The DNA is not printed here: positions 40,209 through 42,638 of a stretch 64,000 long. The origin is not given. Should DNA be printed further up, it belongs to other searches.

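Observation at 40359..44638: Tandem pair of uncharacterised 710-aa secreted proteins with a conserved putative Ser-Asp-His triad inside the PUL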

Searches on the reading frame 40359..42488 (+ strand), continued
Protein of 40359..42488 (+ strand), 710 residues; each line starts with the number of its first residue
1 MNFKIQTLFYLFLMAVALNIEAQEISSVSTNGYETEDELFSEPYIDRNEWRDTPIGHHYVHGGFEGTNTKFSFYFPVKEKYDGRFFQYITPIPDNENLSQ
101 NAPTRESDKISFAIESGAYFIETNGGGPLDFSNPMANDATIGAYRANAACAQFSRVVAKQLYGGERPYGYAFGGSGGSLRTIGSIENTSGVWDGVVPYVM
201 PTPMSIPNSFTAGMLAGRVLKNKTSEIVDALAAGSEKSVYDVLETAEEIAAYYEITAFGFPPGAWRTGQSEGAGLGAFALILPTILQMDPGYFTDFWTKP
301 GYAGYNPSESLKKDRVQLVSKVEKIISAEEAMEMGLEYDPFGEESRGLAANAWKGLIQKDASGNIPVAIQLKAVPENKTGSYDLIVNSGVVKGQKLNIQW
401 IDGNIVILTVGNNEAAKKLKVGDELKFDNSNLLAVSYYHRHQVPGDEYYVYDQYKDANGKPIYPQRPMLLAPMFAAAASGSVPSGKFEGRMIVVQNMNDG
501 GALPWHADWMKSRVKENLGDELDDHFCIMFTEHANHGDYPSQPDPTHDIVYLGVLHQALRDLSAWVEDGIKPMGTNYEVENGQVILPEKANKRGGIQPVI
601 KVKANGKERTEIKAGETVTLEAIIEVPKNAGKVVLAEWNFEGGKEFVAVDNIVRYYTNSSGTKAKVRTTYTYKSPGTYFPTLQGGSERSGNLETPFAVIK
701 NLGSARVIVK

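Call 31: fold_search(model_id=the predicted structure, library=pdb)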
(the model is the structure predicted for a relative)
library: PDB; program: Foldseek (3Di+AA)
matches with E <= 10: 1962; with E <= 0.001: 200
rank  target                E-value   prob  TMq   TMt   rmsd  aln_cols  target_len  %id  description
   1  6qg9_H                2.2e-12  1.00  0.30  0.37  18.1       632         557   13  Crystal structure of Ideonella sakaiensis MHETase (released 2019-04-03)
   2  6qgb_C                2.4e-12  1.00  0.33  0.41  13.3       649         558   13  Crystal structure of Ideonella sakaiensis MHETase bound to benzoic acid (released 2019-04-03)
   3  6qga_A                4.1e-12  1.00  0.32  0.40  17.9       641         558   12  Crystal structure of Ideonella sakaiensis MHETase bound to the non-hydrolyzable ligand MHETA (released 2019-04-03)
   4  6qz2_J                4.1e-12  1.00  0.30  0.37  19.0       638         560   13  Structure of MHETase from Ideonella sakaiensis (released 2020-09-30)
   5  6jtt_A                4.4e-12  1.00  0.30  0.36  19.6       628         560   13  MHETase in complex with BHET (released 2020-04-15)
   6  6qga_C                4.6e-12  1.00  0.29  0.36  18.4       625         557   13  Crystal structure of Ideonella sakaiensis MHETase bound to the non-hydrolyzable ligand MHETA (released 2019-04-03)
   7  6qg9_A                5.5e-12  1.00  0.31  0.39  17.8       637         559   12  Crystal structure of Ideonella sakaiensis MHETase (released 2019-04-03)
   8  6qz1                  5.8e-12  1.00  0.31  0.39  13.6       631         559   13  Structure of MHETase from Ideonella sakaiensis (released 2020-09-30)
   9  6jtt_B                6.2e-12  1.00  0.30  0.37  19.5       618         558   12  MHETase in complex with BHET (released 2020-04-15)
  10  6fat_A                7.4e-12  1.00  0.31  0.42  17.1       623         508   12  The crystal structure of a feruloyl esterase C from Fusarium oxysporum. (released 2019-01-30)
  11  6qz2_G                9.3e-12  1.00  0.31  0.38  19.7       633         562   12  Structure of MHETase from Ideonella sakaiensis (released 2020-09-30)
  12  6qga_B                1.1e-11  1.00  0.32  0.39  20.0       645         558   12  Crystal structure of Ideonella sakaiensis MHETase bound to the non-hydrolyzable ligand MHETA (released 2019-04-03)
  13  3wmt_B                1.4e-11  1.00  0.30  0.41  18.1       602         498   13  Crystal structure of feruloyl esterase B from Aspergillus oryzae (released 2014-08-06)
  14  6qz4_A                1.5e-11  1.00  0.28  0.34  20.0       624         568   12  Structure of MHETase from Ideonella sakaiensis (released 2020-09-30)
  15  6qg9_E                1.8e-11  1.00  0.32  0.40  19.5       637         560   12  Crystal structure of Ideonella sakaiensis MHETase (released 2019-04-03)
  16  6qg9_G                1.8e-11  1.00  0.30  0.37  19.4       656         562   12  Crystal structure of Ideonella sakaiensis MHETase (released 2019-04-03)
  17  6qg9_J                2.0e-11  1.00  0.31  0.38  18.1       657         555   12  Crystal structure of Ideonella sakaiensis MHETase (released 2019-04-03)
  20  6g21_A                3.6e-11  1.00  0.31  0.42  16.2       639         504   12  Crystal structure of an esterase from Aspergillus oryzae (released 2018-05-23)
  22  8bhh_A                6.1e-11  1.00  0.31  0.42  17.0       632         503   12  The crystal structure of a feruloyl esterase C from Fusarium oxysporum in complex with p-coumaric acid (released 2023-07-05)
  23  3wmt_A                6.5e-11  1.00  0.32  0.43  12.4       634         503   12  Crystal structure of feruloyl esterase B from Aspergillus oryzae (released 2014-08-06)
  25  7k4o_A                1.5e-10  1.00  0.31  0.39  15.3       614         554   12  Tannin acyl hydrolase from Aspergillus niger (released 2021-03-17)
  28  8bhh_B                1.5e-09  1.00  0.31  0.42  18.1       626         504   12  The crystal structure of a feruloyl esterase C from Fusarium oxysporum in complex with p-coumaric acid (released 2023-07-05)
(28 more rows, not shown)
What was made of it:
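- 40359..42491 (+): Gene A, a 710-aa tannase-superfamily-like alpha/beta hydrolase with a C-terminal PKD-like domain. Foldseek top hits are MHETase, FoFaeC, AoFaeB and tannase at E about 1e-12 (call 31).
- On Tannase / feruloyl esterase family (PF07519, ESTHER Block X): The whole-protein TM is 0.30-0.43 (call 31).
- The Foldseek PDB top 28 hits are all MHETase, FoFaeC, AoFaeB, 6G21 or A. niger tannase, at E 2e-12 to 1e-9 and probability 1.0 (call 31). The second tier of structural matches includes DPP7/DPP2 and an Aspergillus prolyl endoprotease (E 4e-7 to 1e-5, call 31). These matches are 5-7 orders of magnitude weaker than the tannase-family ones (call 31).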

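Call 36: search_solved_structures(query=A2, max_evalue=10, show_alignments=0)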
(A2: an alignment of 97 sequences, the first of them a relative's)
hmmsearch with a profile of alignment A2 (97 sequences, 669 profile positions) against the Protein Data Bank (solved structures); distinct sequences matched with E-value up to 10: 28.
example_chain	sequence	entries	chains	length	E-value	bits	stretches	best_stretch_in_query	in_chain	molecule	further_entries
8bhh_A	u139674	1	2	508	1.1e-09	40.4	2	53-174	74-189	Carboxylic ester hydrolase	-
6fat_A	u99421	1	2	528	1.3e-09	40.2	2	53-174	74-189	Carboxylic ester hydrolase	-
6g21_A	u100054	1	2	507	3.4e-09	38.8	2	397-536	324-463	Probable feruloyl esterase B-2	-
9hun_A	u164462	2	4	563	3.7e-09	38.7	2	53-174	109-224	Carboxylic ester hydrolase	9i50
3wmt_A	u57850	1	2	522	2.6e-07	32.6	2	56-180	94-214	Probable feruloyl esterase B-1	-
7k4o_A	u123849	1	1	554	4.3e-06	28.6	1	31-186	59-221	Carboxylic ester hydrolase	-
6qg9_A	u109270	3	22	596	1.1e-05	27.1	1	46-177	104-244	Mono(2-hydroxyethyl) terephthalate hydrolase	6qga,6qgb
8ekg_A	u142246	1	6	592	1.3e-05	27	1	46-178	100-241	Mono(2-hydroxyethyl) terephthalate hydrolase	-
6qz1_A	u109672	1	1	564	1.3e-05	26.9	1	46-177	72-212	Mono(2-hydroxyethyl) terephthalate hydrolase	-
6qz2_A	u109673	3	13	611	1.5e-05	26.8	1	46-177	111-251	Mono(2-hydroxyethyl) terephthalate hydrolase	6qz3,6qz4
6jtu_A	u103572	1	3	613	1.5e-05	26.7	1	46-177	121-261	Mono(2-hydroxyethyl) terephthalate hydrolase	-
6jtt_A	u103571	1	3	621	1.5e-05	26.7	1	46-177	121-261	Mono(2-hydroxyethyl) terephthalate hydrolase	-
9lrk_A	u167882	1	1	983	0.016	16.7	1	593-661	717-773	Collagenase ColH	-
2y72_A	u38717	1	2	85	0.086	14.3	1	577-656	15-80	COLLAGENASE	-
4jrw_A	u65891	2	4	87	0.089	14.3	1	577-656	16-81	Collagenase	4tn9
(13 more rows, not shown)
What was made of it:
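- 42153..42488 (+): C-terminal PKD/Ig-like beta-sandwich of A (residues 599-710). Weak hits to collagenase PKD domains (call 36).
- The divergent profile A2 hits 8bhh/6fat at 1.1e-9, 6g21 at 3.4e-9, 3wmt at 2.6e-7, 7k4o at 4.3e-6 and 6qg9 at 1.1e-5 (call 36). The closest relatives by sequence profile and by fold are FaeB/FaeC-type feruloyl esterases and tannase (calls 31, 36).
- Tried and rejected: A more divergent profile (A2) was needed (call 36).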

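Call 38: search_solved_structures(query=A2, max_evalue=0.0001, show_alignments=5)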
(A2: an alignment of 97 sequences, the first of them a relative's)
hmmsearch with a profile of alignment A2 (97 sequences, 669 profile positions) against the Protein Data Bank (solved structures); distinct sequences matched with E-value up to 0.0001: 12.
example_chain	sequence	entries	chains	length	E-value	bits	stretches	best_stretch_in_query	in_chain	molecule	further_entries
8bhh_A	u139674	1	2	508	1.1e-09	40.4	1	53-174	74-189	Carboxylic ester hydrolase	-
6fat_A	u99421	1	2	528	1.3e-09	40.2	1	53-174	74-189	Carboxylic ester hydrolase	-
6g21_A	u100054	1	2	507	3.4e-09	38.8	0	397-536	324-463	Probable feruloyl esterase B-2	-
9hun_A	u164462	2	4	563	3.7e-09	38.7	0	53-174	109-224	Carboxylic ester hydrolase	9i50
3wmt_A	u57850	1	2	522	2.6e-07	32.6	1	56-180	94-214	Probable feruloyl esterase B-1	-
7k4o_A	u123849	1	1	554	4.3e-06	28.6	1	31-186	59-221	Carboxylic ester hydrolase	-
6qg9_A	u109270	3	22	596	1.1e-05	27.1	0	46-177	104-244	Mono(2-hydroxyethyl) terephthalate hydrolase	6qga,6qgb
8ekg_A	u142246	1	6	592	1.3e-05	27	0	46-178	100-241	Mono(2-hydroxyethyl) terephthalate hydrolase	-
6qz1_A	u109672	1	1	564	1.3e-05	26.9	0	46-177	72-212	Mono(2-hydroxyethyl) terephthalate hydrolase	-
6qz2_A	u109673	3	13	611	1.5e-05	26.8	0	46-177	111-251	Mono(2-hydroxyethyl) terephthalate hydrolase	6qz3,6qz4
6jtu_A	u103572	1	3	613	1.5e-05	26.7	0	46-177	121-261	Mono(2-hydroxyethyl) terephthalate hydrolase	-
6jtt_A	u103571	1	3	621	1.5e-05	26.7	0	46-177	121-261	Mono(2-hydroxyethyl) terephthalate hydrolase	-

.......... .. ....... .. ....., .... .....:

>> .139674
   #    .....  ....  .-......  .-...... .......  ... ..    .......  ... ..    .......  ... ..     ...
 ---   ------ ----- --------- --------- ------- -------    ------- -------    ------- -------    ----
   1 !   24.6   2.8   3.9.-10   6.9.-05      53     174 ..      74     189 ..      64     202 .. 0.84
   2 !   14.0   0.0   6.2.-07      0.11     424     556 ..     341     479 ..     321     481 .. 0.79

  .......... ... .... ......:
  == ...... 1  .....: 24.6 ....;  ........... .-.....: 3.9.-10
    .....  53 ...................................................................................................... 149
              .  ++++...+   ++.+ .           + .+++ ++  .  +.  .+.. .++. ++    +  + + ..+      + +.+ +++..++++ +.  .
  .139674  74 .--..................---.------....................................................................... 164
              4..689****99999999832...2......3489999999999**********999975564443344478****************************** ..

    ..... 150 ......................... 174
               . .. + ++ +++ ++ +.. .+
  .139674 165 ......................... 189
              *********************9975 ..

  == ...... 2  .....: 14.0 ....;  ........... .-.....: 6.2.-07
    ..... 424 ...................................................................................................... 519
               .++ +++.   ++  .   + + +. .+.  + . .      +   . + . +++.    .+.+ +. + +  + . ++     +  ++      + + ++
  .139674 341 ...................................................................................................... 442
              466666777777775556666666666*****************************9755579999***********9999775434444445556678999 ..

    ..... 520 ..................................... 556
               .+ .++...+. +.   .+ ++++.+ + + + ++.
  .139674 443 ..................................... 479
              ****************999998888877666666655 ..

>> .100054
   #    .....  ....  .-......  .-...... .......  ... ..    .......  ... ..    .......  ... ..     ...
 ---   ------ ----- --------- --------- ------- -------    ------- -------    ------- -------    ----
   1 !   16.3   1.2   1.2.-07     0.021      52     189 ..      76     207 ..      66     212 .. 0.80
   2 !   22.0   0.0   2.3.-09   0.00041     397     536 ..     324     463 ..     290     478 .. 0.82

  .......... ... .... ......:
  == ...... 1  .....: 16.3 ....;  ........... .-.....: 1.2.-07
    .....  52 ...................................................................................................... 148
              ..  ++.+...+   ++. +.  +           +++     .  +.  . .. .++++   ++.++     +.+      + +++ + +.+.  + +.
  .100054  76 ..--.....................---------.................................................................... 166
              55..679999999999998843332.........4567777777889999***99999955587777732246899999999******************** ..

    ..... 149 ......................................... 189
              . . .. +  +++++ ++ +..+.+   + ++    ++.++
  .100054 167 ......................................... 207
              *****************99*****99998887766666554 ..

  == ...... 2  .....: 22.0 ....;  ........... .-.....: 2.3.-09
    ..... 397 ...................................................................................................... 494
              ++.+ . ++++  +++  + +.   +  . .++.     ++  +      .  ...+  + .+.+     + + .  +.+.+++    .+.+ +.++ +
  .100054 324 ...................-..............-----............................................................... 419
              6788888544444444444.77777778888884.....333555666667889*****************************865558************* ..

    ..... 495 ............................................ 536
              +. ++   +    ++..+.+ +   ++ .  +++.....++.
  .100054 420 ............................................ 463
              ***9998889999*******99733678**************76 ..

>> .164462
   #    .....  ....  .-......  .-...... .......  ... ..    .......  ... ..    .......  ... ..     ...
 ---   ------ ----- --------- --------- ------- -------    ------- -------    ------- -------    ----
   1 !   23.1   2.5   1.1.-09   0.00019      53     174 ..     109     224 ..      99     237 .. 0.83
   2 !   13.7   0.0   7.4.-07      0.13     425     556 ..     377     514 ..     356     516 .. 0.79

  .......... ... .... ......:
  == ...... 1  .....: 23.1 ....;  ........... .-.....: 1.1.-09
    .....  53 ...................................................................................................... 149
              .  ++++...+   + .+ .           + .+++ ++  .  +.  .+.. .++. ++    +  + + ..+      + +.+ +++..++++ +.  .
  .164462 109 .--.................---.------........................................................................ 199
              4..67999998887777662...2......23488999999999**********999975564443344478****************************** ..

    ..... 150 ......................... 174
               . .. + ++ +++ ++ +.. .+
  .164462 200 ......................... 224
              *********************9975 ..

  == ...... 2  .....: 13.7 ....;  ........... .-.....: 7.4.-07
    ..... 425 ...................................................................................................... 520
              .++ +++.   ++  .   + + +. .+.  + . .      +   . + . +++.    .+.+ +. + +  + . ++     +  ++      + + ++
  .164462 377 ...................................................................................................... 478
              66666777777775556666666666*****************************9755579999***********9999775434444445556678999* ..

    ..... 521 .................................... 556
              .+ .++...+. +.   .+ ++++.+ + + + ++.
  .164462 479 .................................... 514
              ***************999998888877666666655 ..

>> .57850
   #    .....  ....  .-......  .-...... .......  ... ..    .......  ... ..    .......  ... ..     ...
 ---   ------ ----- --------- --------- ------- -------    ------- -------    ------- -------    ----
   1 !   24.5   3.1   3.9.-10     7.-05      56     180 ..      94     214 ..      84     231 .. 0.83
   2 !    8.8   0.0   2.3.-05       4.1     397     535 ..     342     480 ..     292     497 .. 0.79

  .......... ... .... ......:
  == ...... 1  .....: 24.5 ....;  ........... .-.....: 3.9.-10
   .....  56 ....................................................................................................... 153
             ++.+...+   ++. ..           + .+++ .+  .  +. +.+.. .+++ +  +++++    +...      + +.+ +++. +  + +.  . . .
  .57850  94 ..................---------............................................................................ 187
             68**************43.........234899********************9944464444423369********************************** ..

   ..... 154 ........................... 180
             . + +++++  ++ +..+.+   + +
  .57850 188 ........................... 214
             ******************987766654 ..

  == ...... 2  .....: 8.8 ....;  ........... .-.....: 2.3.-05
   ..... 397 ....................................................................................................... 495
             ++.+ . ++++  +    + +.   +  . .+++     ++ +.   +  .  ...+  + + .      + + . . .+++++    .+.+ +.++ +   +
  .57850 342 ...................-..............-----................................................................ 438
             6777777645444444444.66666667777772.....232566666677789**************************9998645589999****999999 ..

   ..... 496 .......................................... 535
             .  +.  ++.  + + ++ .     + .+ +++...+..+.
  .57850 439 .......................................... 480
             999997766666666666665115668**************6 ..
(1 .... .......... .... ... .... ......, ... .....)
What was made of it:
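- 40359..42491 (+): The family profile hits the same enzymes by sequence (calls 36, 38).
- Closest known: Tannase / feruloyl esterase family. Different: The oxyanion loop is YITPxP instead of GNGG (call 38).
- The post-His helix motif WVE.G is shared with the tannase family (call 38).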
